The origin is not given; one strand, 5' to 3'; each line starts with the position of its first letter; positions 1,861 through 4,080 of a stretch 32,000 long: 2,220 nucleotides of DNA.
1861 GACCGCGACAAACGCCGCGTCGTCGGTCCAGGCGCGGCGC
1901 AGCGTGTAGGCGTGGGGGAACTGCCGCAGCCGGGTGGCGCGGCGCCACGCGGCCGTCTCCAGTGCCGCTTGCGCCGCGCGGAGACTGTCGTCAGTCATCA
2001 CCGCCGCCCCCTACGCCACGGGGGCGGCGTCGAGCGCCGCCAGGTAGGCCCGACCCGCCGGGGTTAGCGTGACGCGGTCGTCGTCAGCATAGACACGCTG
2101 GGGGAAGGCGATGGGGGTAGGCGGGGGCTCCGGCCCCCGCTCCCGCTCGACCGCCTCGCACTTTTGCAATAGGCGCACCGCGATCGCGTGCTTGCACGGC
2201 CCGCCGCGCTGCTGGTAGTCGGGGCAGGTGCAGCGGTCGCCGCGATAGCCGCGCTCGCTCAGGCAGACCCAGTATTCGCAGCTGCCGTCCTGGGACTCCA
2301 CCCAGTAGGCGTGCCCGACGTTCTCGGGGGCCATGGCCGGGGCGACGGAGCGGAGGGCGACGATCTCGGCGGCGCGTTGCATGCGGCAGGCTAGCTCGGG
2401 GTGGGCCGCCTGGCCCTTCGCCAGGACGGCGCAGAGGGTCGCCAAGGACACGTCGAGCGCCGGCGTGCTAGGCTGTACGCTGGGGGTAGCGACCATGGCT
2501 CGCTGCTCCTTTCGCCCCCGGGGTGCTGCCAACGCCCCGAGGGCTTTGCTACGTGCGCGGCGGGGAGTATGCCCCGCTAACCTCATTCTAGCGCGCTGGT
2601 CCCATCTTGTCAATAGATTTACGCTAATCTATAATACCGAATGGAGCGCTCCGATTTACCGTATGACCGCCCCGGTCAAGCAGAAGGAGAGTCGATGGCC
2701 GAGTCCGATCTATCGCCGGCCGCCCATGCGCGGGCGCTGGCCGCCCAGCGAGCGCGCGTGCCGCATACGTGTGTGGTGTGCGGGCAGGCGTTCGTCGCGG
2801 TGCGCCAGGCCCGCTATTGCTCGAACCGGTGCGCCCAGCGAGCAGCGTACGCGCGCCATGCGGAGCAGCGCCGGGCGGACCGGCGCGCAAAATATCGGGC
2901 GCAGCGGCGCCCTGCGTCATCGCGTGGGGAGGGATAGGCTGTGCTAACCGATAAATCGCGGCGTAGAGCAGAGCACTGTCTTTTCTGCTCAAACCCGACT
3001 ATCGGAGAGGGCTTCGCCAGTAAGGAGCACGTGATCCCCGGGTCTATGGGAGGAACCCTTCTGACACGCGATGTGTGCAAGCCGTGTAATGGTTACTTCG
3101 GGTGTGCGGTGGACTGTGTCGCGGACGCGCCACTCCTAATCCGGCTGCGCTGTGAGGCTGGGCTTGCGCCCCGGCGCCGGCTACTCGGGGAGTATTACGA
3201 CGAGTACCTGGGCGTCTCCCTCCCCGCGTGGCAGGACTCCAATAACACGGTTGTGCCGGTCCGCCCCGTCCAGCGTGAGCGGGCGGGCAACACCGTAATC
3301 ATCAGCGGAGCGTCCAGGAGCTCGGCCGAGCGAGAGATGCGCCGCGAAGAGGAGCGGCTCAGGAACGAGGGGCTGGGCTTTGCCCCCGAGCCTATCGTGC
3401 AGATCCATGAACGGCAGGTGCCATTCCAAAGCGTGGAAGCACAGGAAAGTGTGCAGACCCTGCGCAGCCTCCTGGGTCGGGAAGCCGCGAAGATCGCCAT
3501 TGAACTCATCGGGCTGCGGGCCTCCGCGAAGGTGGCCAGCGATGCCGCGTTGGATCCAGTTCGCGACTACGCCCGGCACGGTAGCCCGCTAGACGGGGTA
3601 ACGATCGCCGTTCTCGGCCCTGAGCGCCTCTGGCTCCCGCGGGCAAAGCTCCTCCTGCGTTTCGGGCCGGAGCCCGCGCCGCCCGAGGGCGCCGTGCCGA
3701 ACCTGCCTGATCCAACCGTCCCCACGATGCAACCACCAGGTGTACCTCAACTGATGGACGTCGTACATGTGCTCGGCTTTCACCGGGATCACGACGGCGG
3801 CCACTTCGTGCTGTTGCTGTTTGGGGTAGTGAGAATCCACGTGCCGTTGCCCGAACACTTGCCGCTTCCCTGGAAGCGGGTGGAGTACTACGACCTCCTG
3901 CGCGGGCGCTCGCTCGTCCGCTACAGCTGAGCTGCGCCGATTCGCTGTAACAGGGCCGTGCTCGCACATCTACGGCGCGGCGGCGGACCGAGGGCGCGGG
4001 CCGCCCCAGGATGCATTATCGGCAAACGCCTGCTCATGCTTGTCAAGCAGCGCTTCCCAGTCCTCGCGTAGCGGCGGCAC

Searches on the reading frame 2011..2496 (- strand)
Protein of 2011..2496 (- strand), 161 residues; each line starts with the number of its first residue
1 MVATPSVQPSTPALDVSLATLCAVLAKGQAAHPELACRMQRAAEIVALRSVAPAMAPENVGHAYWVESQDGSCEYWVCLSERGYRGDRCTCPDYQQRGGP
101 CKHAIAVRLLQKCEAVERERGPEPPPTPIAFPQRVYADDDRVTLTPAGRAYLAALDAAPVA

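Call 57: find_encoding_contigs(protein=window:2011-2496:-, flank=10000, max_places=3)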
Protein window:2011-2496:- (161 aa): 9 contigs read that carry it; 3 places shown.
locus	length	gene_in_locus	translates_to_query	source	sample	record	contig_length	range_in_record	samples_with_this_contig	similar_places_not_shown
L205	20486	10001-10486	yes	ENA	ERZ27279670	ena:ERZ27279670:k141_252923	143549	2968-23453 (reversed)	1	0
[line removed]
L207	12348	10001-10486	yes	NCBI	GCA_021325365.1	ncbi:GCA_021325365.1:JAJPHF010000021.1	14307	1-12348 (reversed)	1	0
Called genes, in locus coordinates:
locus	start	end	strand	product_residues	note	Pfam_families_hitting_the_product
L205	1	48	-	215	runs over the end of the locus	PF09084:NMT1, PF12974:Phosphonate-bd (weak), PF13379:NMT1_2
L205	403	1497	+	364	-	PF13379:NMT1_2, PF09084:NMT1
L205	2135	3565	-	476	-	PF00375:SDF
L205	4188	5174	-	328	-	PF00089:Trypsin (weak), PF13365:Trypsin_2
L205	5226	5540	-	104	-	-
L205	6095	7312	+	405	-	-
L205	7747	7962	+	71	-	-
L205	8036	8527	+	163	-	-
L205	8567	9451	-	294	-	-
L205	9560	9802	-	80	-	-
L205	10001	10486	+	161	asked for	PF04434:SWIM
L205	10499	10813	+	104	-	-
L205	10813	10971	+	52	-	-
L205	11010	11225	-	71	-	-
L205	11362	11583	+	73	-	-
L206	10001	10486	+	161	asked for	PF04434:SWIM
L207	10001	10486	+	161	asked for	PF04434:SWIM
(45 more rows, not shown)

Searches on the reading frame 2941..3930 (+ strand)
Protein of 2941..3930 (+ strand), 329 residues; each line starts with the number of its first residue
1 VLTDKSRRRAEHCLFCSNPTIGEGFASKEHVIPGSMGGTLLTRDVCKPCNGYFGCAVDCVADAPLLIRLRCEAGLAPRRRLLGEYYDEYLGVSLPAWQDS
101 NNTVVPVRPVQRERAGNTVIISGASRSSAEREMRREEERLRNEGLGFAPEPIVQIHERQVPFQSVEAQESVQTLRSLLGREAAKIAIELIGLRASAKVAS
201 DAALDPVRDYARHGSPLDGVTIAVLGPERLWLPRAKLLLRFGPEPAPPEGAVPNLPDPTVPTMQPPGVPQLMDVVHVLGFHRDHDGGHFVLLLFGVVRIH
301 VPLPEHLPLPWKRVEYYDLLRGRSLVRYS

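Call 24: search_protein_families(library=pfam, proteins=[window:2941-3930:+], max_evalue=0.001)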
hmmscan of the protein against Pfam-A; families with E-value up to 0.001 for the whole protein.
window:2941-3930:+ (329 aa): 1 family
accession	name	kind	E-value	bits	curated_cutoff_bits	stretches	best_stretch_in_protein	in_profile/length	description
PF14279.12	HNH_5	-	8.2e-10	38.9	27.5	1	13-58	1-48/56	HNH endonuclease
